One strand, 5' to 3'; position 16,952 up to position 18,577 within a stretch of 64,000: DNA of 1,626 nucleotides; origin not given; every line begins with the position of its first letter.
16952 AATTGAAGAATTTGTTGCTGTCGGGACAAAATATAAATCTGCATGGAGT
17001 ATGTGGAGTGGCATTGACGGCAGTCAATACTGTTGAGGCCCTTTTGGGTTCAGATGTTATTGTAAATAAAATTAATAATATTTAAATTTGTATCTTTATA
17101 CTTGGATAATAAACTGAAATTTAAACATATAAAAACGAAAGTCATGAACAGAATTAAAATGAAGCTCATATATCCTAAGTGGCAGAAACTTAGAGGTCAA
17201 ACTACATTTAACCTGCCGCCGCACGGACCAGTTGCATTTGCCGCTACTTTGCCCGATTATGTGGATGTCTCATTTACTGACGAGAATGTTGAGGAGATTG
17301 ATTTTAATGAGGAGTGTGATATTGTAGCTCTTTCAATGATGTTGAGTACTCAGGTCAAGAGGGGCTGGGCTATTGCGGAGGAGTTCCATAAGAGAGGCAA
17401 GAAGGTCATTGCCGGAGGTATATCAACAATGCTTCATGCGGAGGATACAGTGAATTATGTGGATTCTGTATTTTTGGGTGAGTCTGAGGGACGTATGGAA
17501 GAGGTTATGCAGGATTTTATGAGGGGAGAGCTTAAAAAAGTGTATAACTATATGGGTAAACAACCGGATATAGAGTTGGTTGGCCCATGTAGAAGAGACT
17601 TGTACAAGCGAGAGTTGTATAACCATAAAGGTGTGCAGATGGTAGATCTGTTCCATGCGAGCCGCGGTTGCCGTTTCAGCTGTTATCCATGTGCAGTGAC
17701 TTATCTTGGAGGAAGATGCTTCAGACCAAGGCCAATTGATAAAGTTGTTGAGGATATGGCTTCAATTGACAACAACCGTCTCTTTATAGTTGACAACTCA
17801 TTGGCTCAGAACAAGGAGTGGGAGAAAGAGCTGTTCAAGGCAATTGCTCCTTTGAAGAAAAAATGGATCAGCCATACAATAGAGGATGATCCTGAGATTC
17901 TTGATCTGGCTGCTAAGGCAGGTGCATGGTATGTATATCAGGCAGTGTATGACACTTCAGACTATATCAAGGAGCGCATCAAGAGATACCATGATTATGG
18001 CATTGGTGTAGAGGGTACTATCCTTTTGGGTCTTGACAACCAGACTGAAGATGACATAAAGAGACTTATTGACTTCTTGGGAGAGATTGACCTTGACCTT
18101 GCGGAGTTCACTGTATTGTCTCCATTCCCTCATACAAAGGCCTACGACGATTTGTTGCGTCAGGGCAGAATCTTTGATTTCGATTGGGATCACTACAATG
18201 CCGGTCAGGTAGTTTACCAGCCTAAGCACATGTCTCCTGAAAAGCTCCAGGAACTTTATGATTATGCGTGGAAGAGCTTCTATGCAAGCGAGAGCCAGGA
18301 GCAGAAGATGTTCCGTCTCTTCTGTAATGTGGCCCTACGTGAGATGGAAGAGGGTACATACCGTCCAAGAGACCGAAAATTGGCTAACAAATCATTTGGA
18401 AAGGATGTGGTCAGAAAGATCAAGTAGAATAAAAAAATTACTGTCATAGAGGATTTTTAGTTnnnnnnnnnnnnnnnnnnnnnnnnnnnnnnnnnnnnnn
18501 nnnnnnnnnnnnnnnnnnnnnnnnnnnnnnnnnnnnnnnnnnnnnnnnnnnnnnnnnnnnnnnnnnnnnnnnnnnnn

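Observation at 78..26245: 26-kb, 27-gene single-strand aryl-polyene/flexirubin-type lipid cluster with a non-canonical tailoring set (main candidate for an uncharacterised system)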

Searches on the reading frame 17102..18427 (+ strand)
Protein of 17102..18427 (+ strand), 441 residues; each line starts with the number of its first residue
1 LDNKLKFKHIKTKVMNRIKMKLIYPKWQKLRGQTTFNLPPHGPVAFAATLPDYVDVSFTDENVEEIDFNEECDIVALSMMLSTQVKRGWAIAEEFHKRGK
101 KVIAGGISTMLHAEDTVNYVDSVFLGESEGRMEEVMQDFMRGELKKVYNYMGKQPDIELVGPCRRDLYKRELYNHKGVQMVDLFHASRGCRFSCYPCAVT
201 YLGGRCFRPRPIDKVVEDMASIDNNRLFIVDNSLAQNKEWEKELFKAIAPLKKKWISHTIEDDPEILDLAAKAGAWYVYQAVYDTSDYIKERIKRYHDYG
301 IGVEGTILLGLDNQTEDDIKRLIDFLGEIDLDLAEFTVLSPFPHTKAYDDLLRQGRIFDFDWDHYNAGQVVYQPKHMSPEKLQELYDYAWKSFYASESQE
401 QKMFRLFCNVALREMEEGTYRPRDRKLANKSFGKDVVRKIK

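Call 5: search_protein_families(library=pfam, proteins=[window:17102-18427:+], max_evalue=0.01)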
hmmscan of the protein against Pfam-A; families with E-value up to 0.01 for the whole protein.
window:17102-18427:+ (441 aa): 3 families
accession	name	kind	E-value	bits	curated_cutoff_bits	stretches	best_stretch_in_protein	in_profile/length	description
PF04055.27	Radical_SAM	-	7.6e-07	29.9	29.5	1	187-326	4-166/166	Radical SAM superfamily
PF02310.24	B12-binding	-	2.4e-05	24.6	32.1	1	52-135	26-120/121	B12 binding domain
PF19864.5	Radical_SAM_N2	-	0.0035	17.2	29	1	98-140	85-126/151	Radical SAM proteins, N-terminal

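Call 8: search_protein_families(library=ncbifam, proteins=[window:17102-18427:+], max_evalue=0.001)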
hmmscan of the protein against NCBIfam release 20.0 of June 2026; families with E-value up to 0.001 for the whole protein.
window:17102-18427:+ (441 aa): 12 families
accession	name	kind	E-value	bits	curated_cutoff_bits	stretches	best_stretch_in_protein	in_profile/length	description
TIGR04013.1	B12_SAM_MJ_1487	hypoth_equivalog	6.8e-19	68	251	1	57-235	29-209/382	TIGR04013 family B12-binding domain/radical SAM domain-containing protein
TIGR03471.1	HpnJ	equivalog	3e-13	49.5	577.6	1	184-395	200-434/472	hopanoid biosynthesis associated radical SAM protein HpnJ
TIGR04072.2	rSAM_ladder_B12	equivalog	1.5e-11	43.7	360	1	92-239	90-242/443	lipid biosynthesis B12-binding/radical SAM protein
TIGR02026.1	BchE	equivalog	2.2e-10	40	481.35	1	168-393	182-427/497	magnesium-protoporphyrin IX monomethyl ester anaerobic oxidative cyclase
NF038361.1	rSAM_Sden_1168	equivalog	4.5e-08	32.1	575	0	178-281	280-389/560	Sden_1168 family B12-binding radical SAM P-methyltransferase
TIGR04367.1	HpnR_B12_rSAM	equivalog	6.4e-08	31.6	650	1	73-248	62-253/490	hopanoid C-3 methylase HpnR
TIGR04014.1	B12_SAM_MJ_0865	equivalog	1.7e-07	30.4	360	0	73-222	40-201/434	methyl-coenzyme M reductase glutamine C-methyltransferase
NF040546.1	rSAM_CUAEP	equivalog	3.7e-06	25.9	500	1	51-220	30-210/468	CUAEP/CCAEP-tail radical SAM (seleno)protein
NF040542.1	rSAM_RCCLKC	equivalog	6.4e-06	25.6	450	1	52-150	27-130/423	arsinothricin biosynthesis radical SAM protein ArsL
TIGR04479.1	bcpD_PhpK_rSAM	subfamily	7.6e-05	21.3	600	1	172-296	232-376/504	PhpK family radical SAM P-methyltransferase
NF004911.0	PRK06267.1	equivalog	0.00018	20.8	305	1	287-345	153-210/351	hypothetical protein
TIGR01125.1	TIGR01125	equivalog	0.00056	19.1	356.95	0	302-349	289-336/432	30S ribosomal protein S12 methylthiotransferase RimO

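Call 25: find_homologous_proteins(query=window:17102-18427:+, max_evalue=0.00001)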
Query window:17102-18427:+ (441 aa): 6117 proteins with E <= 0.00001 among 8000 candidates; the best 120 are listed.
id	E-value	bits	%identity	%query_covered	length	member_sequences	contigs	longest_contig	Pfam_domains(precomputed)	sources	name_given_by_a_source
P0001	5.0e-266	900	89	96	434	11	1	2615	PF04055.28,PF02310.25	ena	-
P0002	8.9e-266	900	89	96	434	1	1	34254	PF04055.28,PF02310.25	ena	-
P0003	9.6e-263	890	88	96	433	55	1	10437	PF04055.28,PF02310.25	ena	-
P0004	1.1e-260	883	87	97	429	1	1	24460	PF04055.28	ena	-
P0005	2.0e-260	882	87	96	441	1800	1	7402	PF04055.28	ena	-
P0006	6.9e-260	880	87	96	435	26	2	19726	PF04055.28,PF02310.25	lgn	-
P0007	2.2e-259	879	86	97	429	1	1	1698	PF04055.28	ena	-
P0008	4.5e-259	878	86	97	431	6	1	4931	PF04055.28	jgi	jgi:radical SAM superfamily enzyme YgiQ (UPF0313 family)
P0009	6.2e-259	877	87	96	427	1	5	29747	PF02310.25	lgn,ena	-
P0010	1.6e-258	876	87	96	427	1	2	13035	PF02310.25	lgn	-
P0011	1.6e-258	876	87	96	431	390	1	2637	PF04055.28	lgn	-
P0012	3.5e-258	875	87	96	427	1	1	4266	PF02310.25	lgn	-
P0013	2.0e-257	872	85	97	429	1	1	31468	PF04055.28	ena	-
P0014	9.9e-257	870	87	95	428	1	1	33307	PF02310.25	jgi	jgi:radical SAM superfamily enzyme YgiQ (UPF0313 family)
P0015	1.3e-256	869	85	96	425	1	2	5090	PF04055.28,PF02310.25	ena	-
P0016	1.3e-256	869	85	97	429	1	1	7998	PF04055.28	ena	-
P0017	1.4e-256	869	85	97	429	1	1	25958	PF04055.28,PF02310.25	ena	-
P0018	7.2e-256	867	86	96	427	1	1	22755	PF04055.28,PF02310.25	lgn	-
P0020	1.1e-255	866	84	97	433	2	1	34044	PF04055.28,PF02310.25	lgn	-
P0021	1.8e-255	866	85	96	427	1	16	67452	PF04055.28,PF02310.25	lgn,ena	-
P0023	4.5e-255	864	85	96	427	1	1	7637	PF04055.28,PF02310.25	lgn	-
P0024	6.7e-255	864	85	96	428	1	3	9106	PF04055.28,PF02310.25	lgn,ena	-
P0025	7.9e-255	864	85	96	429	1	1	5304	PF02310.25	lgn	-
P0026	9.6e-255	863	85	96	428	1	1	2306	PF04055.28,PF02310.25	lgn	-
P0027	1.1e-254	863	85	96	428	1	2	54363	PF02310.25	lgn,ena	-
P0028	1.2e-254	863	85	96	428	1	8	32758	PF04055.28,PF02310.25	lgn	-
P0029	1.3e-254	863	85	95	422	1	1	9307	PF04055.28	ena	-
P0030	1.6e-254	863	85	96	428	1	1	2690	PF04055.28,PF02310.25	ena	-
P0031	2.3e-254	862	85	96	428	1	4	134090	PF02310.25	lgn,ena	-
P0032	2.6e-254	862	85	96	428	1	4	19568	PF04055.28,PF02310.25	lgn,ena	-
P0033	2.6e-254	862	86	95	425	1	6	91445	PF04055.28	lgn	-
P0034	3.2e-254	862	85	96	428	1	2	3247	PF04055.28,PF02310.25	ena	-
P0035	3.8e-254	861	85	96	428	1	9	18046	PF02310.25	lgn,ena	-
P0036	3.9e-254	861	85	96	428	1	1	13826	PF02310.25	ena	-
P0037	4.6e-254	861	85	96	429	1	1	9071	PF04055.28,PF02310.25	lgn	-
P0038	5.2e-254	861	85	96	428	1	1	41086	PF04055.28,PF02310.25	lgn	-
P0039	5.8e-254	861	85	96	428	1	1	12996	PF02310.25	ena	-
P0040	6.0e-254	861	85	96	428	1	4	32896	PF04055.28,PF02310.25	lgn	-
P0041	7.1e-254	860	84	96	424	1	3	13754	PF02310.25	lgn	-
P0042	7.6e-254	860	85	96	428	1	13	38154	PF02310.25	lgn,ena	-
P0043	7.7e-254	860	85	96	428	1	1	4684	PF04055.28,PF02310.25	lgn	-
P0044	7.8e-254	860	85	96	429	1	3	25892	PF02310.25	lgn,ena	-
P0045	8.0e-254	860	85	96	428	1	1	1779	PF02310.25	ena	-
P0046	8.2e-254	860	85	96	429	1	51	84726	PF02310.25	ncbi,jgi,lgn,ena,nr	ncbi:MAG: radical SAM protein [Lentimicrobiaceae bacterium]|nr:radical SAM protein [Lentimicrobiacea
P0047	8.3e-254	860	85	96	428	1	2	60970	PF02310.25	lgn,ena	-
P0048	8.5e-254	860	85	96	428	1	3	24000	PF04055.28,PF02310.25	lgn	-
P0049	8.5e-254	860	85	96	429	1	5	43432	PF02310.25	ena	-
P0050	9.5e-254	860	85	96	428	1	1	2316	PF04055.28,PF02310.25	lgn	-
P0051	1.0e-253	860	85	96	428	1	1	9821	PF04055.28,PF02310.25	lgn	-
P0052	1.1e-253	860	85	96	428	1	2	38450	PF04055.28,PF02310.25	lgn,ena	-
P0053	1.1e-253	860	84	96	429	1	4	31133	PF02310.25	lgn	-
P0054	1.4e-253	859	85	96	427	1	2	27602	PF04055.28,PF02310.25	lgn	-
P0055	1.5e-253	859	85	96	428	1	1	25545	PF02310.25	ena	-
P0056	1.5e-253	859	85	96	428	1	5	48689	PF04055.28,PF02310.25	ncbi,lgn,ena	-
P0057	1.9e-253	859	85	95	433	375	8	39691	PF04055.28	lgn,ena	-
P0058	2.1e-253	859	85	96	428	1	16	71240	PF02310.25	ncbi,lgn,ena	-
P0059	2.1e-253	859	84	96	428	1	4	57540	PF04055.28,PF02310.25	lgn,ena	-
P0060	2.5e-253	859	85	96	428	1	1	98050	PF04055.28,PF02310.25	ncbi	-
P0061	2.7e-253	858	85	96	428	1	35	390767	PF02310.25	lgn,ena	-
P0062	2.9e-253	858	84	96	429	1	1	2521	PF04055.28,PF02310.25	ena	-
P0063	4.3e-253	858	85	96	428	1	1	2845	PF04055.28,PF02310.25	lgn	-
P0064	4.4e-253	858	85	96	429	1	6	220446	PF04055.28,PF02310.25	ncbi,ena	-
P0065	5.0e-253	858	85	96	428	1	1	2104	PF02310.25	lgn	-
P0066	5.4e-253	857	84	96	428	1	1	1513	PF02310.25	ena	-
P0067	6.8e-253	857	84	96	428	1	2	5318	PF04055.28,PF02310.25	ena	-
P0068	8.5e-253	857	85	95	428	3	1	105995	PF04055.28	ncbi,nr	ncbi:MAG: radical SAM protein [Bacteroidaceae bacterium]|nr:radical SAM protein [Bacteroidaceae bact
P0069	9.1e-253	857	83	96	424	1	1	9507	PF04055.28,PF02310.25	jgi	jgi:radical SAM superfamily enzyme YgiQ (UPF0313 family)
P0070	9.5e-253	857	84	96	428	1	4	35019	PF02310.25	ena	-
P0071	1.0e-252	857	84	97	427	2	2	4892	PF04055.28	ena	-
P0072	1.1e-252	856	84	96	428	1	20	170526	PF02310.25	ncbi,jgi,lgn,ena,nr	ncbi:MAG: radical SAM protein [Lentimicrobiaceae bacterium]|nr:radical SAM protein [Lentimicrobiacea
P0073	1.1e-252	856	85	96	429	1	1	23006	PF02310.25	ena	-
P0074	1.2e-252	856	84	96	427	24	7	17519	PF04055.28,PF02310.25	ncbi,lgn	-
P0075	1.4e-252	856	85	96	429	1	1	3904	PF04055.28,PF02310.25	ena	-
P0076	1.7e-252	856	85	96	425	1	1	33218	PF04055.28,PF02310.25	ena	-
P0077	2.2e-252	855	84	96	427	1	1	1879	PF04055.28,PF02310.25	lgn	-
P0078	2.8e-252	855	84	96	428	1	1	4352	PF04055.28,PF02310.25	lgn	-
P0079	3.3e-252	855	84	96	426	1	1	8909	PF04055.28,PF02310.25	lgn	-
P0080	4.4e-252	854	84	96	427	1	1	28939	PF04055.28,PF02310.25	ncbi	-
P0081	5.6e-252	854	83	96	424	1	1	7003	PF04055.28,PF02310.25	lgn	-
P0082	9.4e-252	853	85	96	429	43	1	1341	PF04055.28,PF02310.25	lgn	-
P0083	1.3e-251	853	84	97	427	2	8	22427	PF04055.28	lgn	-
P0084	1.5e-251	853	84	96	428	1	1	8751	PF04055.28,PF02310.25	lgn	-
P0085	2.5e-251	852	83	96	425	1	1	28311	PF04055.28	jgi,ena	-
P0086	2.9e-251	852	84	96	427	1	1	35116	PF04055.28,PF02310.25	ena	-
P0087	4.6e-251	851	83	95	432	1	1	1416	PF02310.25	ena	-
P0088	4.8e-251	851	82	96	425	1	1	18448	PF04055.28,PF02310.25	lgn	-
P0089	6.1e-251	851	84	96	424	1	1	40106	PF04055.28,PF02310.25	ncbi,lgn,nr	ncbi:radical SAM protein [Parabacteroides sp. OttesenSCG-928-N08]|nr:radical SAM protein [Parabacter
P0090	8.0e-251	850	84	95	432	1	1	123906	PF02310.25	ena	-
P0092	2.0e-250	849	84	96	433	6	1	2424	PF04055.28,PF02310.25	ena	-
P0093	3.3e-250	848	84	96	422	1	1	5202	PF04055.28,PF02310.25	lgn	-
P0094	3.7e-250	848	82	97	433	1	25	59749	PF04055.28,PF02310.25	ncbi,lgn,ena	-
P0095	4.5e-250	848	82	97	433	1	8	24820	PF04055.28,PF02310.25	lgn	-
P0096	4.6e-250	848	84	96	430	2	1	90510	PF02310.25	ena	-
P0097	4.6e-250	848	83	97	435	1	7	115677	PF04055.28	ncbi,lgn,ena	-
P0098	4.6e-250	848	83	97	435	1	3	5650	PF04055.28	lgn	-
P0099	5.9e-250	847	83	97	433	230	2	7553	PF04055.28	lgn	-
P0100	6.1e-250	847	82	97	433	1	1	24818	PF04055.28,PF02310.25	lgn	-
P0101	6.9e-250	847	83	96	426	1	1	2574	PF04055.28,PF02310.25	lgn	-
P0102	9.9e-250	847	83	95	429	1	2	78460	PF02310.25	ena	-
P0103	1.2e-249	847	84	96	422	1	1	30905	PF04055.28,PF02310.25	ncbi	-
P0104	1.3e-249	846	82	97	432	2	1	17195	PF04055.28,PF02310.25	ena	-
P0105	1.4e-249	846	83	97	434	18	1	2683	PF04055.28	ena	-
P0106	1.6e-249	846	83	97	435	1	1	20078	PF04055.28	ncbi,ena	-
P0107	1.6e-249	846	84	95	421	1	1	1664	PF04055.28,PF02310.25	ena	-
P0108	1.6e-249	846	83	97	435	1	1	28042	PF04055.28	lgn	-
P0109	2.0e-249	846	83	95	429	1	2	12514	PF02310.25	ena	-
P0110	2.3e-249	846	82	95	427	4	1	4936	PF04055.28,PF02310.25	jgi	jgi:radical SAM superfamily enzyme YgiQ (UPF0313 family)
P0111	2.6e-249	845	83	96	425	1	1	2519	PF04055.28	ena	-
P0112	3.7e-249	845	83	97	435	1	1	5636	PF04055.28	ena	-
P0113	3.7e-249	845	83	95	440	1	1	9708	PF02310.25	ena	-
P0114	4.8e-249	844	82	97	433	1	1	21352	PF04055.28,PF02310.25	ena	-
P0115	4.8e-249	844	83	96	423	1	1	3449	PF04055.28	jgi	jgi:radical SAM superfamily enzyme YgiQ (UPF0313 family)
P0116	5.8e-249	844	83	96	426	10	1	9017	PF04055.28,PF02310.25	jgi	jgi:radical SAM superfamily enzyme YgiQ (UPF0313 family)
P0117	6.7e-249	844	82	97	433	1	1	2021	PF04055.28,PF02310.25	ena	-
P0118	6.8e-249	844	82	97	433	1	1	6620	PF04055.28,PF02310.25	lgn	-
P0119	1.2e-248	843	82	96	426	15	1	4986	PF04055.28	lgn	-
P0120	1.7e-248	843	83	97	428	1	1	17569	PF04055.28,PF02310.25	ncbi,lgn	-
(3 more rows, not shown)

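Call 26: find_related_loci(query=window:17102-18427:+, collection=genome_contigs, flank=10000)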
Query window:17102-18427:+ (441 aa) in genome_contigs; peptide patterns used: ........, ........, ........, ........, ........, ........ (x = any residue, [..] = any of these).
271 stretches matched a pattern; 249 encode a relative of the query (tblastn E <= 1e-3); the best 80 are kept; 80 distinct loci.
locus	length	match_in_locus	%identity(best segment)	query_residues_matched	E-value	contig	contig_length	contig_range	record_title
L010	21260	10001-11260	96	19-438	0e+0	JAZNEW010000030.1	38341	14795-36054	MAG: Candidatus Egerieisoma sp. isolate T1900044717_TS20190183.MAGScoT_cleanbin_000013 SGB_1888_k141_1412438, whole geno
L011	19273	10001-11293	92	11-441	0e+0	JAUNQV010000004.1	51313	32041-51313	MAG: Bacteroidales bacterium isolate S39M_St_69 NODE_39_length_51313_cov_7.738929, whole genome shotgun sequence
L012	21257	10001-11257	95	22-440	0e+0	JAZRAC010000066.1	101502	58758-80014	MAG: Bacteroidaceae bacterium isolate T1900045148_TC20190142.MAGScoT_cleanbin_000003 SGB_4940_k141_2431774, whole genome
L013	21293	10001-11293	88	11-441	0e+0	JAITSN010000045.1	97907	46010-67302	MAG: Mediterranea sp. isolate Roe453_bin87 k119_2087041, whole genome shotgun sequence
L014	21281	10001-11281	90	15-441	0e+0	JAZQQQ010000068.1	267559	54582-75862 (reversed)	MAG: Bacteroidaceae bacterium isolate T1900045236_TH20190006.MAGScoT_cleanbin_000005 SGB_5467_k141_2477777, whole genome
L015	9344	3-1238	93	30-441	0e+0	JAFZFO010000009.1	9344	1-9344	MAG: Bacteroidaceae bacterium isolate RGIG7721 Water_buffalos_Rectum-3__c43271, whole genome shotgun sequence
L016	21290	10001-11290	89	12-441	0e+0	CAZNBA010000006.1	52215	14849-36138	MAG TPA_asm: uncultured Muribaculaceae bacterium isolate binchicken_co154_474 genome assembly, contig: NODE_696_length_5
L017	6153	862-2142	89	15-441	0e+0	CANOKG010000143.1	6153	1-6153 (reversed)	MAG TPA_asm: uncultured Muribaculaceae bacterium isolate SRR19759442_bin.47_metawrap_v1.3_MAG genome assembly, contig: N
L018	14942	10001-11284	89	14-441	0e+0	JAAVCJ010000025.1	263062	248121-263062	MAG: Bacteroides sp. isolate Mgla_MAG_1-bin_20 c_000000023772, whole genome shotgun sequence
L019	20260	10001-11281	90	15-441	0e+0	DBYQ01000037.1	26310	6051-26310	MAG TPA_asm: Bacteroidales bacterium UBA1182 UBA1182_contig_13122, whole genome shotgun sequence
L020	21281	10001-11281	90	15-441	0e+0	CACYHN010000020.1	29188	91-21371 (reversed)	MAG: uncultured Bacteroidales bacterium isolate RUG11955 genome assembly, contig: RUG11955_asm_20, whole genome shotgun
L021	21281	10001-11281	90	15-441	0e+0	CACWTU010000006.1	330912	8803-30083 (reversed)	MAG: uncultured Bacteroidales bacterium isolate RUG10916 genome assembly, contig: RUG10916_asm_6, whole genome shotgun s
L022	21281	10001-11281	89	15-441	0e+0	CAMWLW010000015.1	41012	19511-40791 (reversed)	MAG TPA_asm: uncultured Bacteroidales bacterium isolate SRR14411330_bin.3_metawrap_v1.3_MAG genome assembly, contig: NOD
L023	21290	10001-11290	87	12-441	0e+0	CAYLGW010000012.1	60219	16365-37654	MAG TPA_asm: uncultured Muribaculaceae bacterium isolate SRP192927_co1_361 genome assembly, contig: NODE_617_length_6021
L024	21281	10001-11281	90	15-441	0e+0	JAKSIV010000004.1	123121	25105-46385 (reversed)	MAG: Bacteroidaceae bacterium isolate Horse_feces30 MAG030_4, whole genome shotgun sequence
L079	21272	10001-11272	87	15-438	0e+0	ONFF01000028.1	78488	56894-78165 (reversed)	uncultured Bacteroidales bacterium isolate RUG245 genome assembly, contig: scaffold_458, whole genome shotgun sequence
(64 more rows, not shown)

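Call 34: search_solved_structures(query=window:17144-18427:+, max_evalue=1)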
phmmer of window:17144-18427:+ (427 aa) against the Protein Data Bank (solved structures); distinct sequences matched with E-value up to 1: 3.
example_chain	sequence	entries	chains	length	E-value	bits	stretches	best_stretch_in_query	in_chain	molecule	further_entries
9ccb_A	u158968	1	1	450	0.0074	18.3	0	84-208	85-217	Radical SAM core domain-containing protein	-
6fd2_B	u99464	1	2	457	0.044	15.7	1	279-343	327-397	Putative apramycin biosynthetic oxidoreductase 4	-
6tv2_A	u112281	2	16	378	0.71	11.7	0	122-177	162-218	Protein NirF | Protein NirF,Protein NirF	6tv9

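Call 44: list_cluster_members(proteins=[P0005, P0011, P0057, P0099, P0003, P0074])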
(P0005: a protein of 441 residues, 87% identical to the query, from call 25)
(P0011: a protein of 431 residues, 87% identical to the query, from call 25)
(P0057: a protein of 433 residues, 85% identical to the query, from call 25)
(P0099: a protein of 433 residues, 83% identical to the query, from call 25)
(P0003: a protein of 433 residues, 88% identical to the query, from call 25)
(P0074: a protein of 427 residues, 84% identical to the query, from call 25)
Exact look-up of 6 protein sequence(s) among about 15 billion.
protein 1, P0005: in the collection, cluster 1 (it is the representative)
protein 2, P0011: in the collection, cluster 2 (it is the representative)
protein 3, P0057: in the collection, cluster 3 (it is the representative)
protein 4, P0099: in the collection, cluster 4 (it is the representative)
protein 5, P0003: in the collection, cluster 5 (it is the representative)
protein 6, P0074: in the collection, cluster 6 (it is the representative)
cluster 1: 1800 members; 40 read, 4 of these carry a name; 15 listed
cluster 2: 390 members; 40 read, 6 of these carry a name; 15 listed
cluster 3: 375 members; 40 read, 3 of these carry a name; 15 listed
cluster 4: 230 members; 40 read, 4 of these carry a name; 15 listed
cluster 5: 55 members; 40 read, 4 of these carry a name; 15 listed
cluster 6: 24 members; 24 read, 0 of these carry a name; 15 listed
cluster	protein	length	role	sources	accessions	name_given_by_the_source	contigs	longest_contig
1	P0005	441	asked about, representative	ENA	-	-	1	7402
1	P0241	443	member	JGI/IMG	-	radical SAM superfamily enzyme YgiQ (UPF0313 family)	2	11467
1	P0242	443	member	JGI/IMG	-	radical SAM superfamily enzyme YgiQ (UPF0313 family)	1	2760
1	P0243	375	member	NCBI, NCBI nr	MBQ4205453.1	MAG: radical SAM protein, partial [Bacteroidales bacterium] | radical SAM protein [Bacteroidales bacterium]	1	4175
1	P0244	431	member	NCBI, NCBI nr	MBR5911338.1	MAG: radical SAM protein [Bacteroidales bacterium] | radical SAM protein [Bacteroidales bacterium]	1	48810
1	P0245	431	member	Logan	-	-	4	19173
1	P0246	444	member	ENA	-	-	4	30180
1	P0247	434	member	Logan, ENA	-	-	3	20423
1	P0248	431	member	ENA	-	-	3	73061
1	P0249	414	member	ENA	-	-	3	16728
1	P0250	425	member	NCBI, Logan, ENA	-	-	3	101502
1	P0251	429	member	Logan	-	-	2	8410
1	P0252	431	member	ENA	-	-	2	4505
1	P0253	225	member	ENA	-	-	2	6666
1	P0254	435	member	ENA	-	-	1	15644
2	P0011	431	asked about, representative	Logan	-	-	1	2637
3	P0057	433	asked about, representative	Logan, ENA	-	-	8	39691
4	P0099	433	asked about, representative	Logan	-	-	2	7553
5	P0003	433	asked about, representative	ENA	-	-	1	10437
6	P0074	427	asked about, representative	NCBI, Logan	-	-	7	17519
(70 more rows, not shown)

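Call 49: predict_structure(alignment_id=A2)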
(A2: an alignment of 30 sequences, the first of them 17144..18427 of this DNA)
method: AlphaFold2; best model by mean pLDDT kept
length: 427 residues; sequences in the alignment: 30
mean_pLDDT: 64.9   pTM: 0.62
mean pLDDT of the five models: 64.9, 64.2, 62.2, 62.0, 61.1
residues with pLDDT >= 90: 58; 70-90: 120; 50-70: 136; < 50: 113
segments of 3 or more residues with pLDDT < 50: 17-25, 155-194, 210-220, 318-359, 416-418, 425-427
pLDDT, mean of each block of 10 residues (from residue 1): 87 61 52 79 84 94 81 93 97 71 91 75 95 80 61 47 42 35 32 57 66 42 76 80 71 83 56 72 75 59 75 57 36 28 36 38 63 68 63 64 65 54 46
secondary structure, 60 per line:
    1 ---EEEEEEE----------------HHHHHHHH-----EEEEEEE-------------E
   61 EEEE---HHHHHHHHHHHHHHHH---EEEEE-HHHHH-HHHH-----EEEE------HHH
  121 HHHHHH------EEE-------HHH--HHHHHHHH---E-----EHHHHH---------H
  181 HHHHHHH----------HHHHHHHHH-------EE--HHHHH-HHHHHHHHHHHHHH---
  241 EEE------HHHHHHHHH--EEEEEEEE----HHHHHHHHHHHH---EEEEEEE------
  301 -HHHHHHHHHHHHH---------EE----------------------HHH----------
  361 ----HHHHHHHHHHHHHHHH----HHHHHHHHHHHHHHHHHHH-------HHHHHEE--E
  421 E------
elements in order: E4-10 H27-34 E40-46 E60-64 H68-83 E87-91 H93-97 H99-102 E108-111 H118-126 E133-135 H148-155 H166-170 H180-187 H198-206 H218-222 H224-237 E241-243 H250-258 E261-268 H273-284 E288-294 H302-314 H365-380 H385-403 H411-415
